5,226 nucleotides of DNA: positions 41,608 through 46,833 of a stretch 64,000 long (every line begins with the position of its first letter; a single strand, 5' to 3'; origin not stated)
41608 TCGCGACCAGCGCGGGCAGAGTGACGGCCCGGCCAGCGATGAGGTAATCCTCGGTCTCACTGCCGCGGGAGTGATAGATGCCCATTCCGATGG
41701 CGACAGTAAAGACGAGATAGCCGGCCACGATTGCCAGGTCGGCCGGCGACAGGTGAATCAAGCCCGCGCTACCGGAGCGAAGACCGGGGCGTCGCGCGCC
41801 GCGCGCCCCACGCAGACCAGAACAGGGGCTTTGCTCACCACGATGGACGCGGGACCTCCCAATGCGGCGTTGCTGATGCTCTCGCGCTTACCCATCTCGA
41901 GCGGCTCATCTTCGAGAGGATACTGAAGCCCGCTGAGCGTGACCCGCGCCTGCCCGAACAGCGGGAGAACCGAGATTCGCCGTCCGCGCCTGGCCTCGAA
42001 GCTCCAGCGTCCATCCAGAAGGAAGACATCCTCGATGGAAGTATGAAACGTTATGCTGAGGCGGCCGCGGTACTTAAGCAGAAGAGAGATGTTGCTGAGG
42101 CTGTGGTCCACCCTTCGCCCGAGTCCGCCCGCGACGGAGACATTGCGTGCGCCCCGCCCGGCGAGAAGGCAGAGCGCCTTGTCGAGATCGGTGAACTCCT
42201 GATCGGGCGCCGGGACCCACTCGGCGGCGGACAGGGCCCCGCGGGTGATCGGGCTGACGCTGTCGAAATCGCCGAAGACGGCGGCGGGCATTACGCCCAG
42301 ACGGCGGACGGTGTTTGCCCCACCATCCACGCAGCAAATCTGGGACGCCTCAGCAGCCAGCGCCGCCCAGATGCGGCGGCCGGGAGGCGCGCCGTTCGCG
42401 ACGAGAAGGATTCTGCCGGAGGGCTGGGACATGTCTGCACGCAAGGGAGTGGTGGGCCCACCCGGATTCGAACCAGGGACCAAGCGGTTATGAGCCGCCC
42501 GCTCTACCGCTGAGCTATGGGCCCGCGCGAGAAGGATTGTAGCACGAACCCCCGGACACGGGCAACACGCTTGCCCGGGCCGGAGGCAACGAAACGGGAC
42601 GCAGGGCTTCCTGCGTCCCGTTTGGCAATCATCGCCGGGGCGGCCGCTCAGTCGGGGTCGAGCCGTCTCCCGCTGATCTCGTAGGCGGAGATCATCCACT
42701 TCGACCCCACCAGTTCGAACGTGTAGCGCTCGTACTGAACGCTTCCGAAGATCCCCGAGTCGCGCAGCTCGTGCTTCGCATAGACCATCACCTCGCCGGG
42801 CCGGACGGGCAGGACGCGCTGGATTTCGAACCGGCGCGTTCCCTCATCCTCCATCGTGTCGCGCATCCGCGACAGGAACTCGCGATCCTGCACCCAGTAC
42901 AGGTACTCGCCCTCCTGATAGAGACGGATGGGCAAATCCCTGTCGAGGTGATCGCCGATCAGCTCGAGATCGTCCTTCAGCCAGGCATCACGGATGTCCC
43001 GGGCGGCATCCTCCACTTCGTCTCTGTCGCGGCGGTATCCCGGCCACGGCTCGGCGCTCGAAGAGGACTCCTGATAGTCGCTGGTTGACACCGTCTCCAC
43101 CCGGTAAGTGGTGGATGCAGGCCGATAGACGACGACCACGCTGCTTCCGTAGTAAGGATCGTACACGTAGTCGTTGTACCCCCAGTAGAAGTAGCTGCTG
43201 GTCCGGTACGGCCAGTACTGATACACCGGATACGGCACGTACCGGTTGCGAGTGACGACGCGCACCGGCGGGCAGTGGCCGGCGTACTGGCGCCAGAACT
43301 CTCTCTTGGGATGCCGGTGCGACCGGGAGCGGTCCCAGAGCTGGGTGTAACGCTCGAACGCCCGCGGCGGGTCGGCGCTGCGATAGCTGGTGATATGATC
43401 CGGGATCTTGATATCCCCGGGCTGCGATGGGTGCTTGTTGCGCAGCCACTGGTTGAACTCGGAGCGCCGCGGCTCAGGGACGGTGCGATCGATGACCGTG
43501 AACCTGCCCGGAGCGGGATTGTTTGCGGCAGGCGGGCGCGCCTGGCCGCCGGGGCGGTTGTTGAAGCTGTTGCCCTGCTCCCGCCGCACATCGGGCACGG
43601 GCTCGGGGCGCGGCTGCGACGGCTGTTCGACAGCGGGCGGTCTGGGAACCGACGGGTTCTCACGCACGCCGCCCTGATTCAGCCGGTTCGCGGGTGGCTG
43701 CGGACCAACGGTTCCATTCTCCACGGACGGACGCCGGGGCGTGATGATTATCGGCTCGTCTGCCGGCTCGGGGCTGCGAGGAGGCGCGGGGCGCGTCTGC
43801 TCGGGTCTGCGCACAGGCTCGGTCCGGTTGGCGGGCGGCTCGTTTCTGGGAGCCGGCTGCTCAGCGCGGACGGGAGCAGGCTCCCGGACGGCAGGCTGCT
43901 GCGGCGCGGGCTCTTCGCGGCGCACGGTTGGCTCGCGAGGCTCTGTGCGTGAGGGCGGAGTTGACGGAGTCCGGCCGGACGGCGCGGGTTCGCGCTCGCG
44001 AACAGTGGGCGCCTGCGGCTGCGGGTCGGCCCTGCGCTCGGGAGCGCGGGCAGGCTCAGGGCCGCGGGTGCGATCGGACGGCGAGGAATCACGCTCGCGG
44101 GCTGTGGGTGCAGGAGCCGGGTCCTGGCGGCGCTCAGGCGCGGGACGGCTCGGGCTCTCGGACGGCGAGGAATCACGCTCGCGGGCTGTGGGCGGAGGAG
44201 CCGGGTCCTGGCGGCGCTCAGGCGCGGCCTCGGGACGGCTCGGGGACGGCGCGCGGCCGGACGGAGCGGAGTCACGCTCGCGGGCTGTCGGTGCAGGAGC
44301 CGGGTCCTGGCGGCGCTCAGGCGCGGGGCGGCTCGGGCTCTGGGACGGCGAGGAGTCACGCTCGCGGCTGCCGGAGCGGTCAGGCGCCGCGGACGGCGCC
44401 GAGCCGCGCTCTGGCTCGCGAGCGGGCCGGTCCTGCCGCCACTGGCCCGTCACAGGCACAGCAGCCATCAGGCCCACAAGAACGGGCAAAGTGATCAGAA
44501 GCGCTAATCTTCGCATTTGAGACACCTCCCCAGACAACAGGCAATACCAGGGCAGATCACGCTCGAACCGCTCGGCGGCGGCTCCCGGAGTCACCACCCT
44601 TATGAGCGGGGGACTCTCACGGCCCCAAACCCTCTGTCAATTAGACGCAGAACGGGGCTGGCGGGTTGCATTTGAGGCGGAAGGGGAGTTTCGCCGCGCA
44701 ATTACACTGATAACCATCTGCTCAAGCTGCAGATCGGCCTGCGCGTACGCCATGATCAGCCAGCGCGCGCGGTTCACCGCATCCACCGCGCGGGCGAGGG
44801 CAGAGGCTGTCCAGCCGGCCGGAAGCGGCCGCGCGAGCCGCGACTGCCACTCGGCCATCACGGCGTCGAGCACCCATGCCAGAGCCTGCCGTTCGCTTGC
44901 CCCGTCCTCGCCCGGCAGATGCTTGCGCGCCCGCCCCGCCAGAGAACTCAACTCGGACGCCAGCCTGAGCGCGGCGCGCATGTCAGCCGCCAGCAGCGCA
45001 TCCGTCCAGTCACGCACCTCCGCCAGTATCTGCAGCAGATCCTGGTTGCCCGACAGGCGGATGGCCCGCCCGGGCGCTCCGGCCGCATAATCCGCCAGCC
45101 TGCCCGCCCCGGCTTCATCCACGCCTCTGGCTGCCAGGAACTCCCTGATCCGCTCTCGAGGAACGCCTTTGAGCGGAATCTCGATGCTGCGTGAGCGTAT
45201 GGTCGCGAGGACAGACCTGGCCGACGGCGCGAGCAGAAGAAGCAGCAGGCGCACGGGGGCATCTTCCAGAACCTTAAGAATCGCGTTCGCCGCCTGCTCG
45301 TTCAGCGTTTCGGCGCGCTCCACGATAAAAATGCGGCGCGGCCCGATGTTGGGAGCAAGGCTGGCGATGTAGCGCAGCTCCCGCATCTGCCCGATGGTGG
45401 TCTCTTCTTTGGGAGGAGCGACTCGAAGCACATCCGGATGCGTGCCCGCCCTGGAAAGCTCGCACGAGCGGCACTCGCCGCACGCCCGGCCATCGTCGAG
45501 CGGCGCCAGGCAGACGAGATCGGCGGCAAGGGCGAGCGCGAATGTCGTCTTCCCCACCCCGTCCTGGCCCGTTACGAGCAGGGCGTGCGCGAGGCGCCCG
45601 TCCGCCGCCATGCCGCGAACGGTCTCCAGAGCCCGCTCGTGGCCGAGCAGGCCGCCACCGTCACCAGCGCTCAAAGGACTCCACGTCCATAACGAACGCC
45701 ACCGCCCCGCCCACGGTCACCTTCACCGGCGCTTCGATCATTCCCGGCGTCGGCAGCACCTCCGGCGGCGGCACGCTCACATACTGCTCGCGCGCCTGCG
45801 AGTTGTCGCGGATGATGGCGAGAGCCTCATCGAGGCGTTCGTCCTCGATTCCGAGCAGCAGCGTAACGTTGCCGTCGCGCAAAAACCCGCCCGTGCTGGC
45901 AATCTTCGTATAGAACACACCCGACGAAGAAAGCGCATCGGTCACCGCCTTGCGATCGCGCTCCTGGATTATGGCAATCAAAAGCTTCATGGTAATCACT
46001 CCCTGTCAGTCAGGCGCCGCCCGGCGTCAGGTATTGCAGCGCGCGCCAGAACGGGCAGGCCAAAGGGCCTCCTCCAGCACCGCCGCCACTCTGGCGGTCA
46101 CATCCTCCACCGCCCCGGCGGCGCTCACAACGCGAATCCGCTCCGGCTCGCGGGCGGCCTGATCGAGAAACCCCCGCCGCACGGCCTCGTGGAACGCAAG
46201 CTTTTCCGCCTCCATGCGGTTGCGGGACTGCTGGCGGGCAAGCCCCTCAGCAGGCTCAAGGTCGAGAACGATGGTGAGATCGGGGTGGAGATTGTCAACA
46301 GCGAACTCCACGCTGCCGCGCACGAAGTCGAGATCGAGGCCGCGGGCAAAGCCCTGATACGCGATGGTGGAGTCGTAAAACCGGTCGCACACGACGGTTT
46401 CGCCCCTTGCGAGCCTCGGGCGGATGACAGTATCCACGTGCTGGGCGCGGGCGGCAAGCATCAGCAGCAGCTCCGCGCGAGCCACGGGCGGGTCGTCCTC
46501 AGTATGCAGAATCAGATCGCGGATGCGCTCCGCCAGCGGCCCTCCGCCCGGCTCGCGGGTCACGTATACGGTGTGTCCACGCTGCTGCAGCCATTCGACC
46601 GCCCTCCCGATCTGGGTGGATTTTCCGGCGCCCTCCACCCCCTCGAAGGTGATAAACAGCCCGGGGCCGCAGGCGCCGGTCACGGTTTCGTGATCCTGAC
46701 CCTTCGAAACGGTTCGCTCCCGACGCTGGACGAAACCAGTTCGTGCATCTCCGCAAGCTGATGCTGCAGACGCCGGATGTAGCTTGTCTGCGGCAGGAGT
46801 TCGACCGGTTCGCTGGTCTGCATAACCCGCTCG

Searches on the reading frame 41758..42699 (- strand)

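Call 82: search_protein_families(library=pfam, proteins=[window:41758-42699:-], max_evalue=0.001)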
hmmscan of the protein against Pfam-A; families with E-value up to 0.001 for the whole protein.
window:41758-42699:- (313 aa): 2 families
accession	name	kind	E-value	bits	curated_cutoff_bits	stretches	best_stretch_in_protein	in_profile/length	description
PF04263.21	TPK_catalytic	-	6.2e-25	87.8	30.7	1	114-211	4-105/113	Thiamin pyrophosphokinase, catalytic domain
PF04265.19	TPK_B1_binding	-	5.9e-09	35.9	22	1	238-289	10-63/67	Thiamin pyrophosphokinase, vitamin B1 binding domain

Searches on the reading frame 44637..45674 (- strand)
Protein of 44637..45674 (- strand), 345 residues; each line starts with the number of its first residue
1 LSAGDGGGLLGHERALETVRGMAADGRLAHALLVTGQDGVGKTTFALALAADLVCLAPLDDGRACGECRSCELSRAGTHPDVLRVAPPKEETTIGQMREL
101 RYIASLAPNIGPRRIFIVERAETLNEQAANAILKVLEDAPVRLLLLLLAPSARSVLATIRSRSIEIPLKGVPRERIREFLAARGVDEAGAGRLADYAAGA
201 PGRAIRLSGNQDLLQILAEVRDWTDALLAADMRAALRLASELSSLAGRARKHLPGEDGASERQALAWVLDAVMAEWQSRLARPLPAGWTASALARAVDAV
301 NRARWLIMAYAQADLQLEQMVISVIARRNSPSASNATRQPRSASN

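Call 35: search_protein_families(library=pfam, proteins=[window:44637-45674:-])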
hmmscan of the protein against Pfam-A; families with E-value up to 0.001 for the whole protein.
window:44637-45674:- (345 aa): 1 family
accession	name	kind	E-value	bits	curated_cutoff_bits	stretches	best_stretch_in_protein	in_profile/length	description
PF13177.12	DNA_pol3_delta2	-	2.7e-38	131.9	27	1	12-169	2-158/161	DNA polymerase III, delta subunit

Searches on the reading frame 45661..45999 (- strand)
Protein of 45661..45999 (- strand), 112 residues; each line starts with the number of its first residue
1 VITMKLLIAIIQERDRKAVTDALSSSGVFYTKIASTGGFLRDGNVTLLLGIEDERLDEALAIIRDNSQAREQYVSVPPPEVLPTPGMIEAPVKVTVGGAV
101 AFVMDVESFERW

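Call 82: search_protein_families(library=pfam, proteins=[window:45661-45999:-], max_evalue=0.001)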
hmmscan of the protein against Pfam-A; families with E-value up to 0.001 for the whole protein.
window:45661-45999:- (112 aa): 1 family
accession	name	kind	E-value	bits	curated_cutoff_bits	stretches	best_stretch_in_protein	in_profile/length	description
PF06153.16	CdAMP_rec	-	1.6e-34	118.9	27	1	4-111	1-108/109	Cyclic-di-AMP receptor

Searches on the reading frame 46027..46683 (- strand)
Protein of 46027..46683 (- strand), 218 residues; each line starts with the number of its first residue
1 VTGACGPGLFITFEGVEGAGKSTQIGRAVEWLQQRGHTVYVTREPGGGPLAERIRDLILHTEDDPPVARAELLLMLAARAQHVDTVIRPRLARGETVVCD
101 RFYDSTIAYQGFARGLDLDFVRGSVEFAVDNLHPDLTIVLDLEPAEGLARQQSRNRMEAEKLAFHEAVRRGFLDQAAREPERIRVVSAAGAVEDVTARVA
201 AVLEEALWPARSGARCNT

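Call 36: search_protein_families(library=pfam, proteins=[window:46027-46683:-])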
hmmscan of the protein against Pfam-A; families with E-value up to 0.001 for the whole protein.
window:46027-46683:- (218 aa): 2 families
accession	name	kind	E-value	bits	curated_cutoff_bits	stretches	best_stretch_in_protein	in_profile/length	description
PF02223.23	Thymidylate_kin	-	2.3e-47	161.5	27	1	13-198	1-184/185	Thymidylate kinase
PF13401.12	AAA_22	-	0.00055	20.7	27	1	10-82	7-81/130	AAA domain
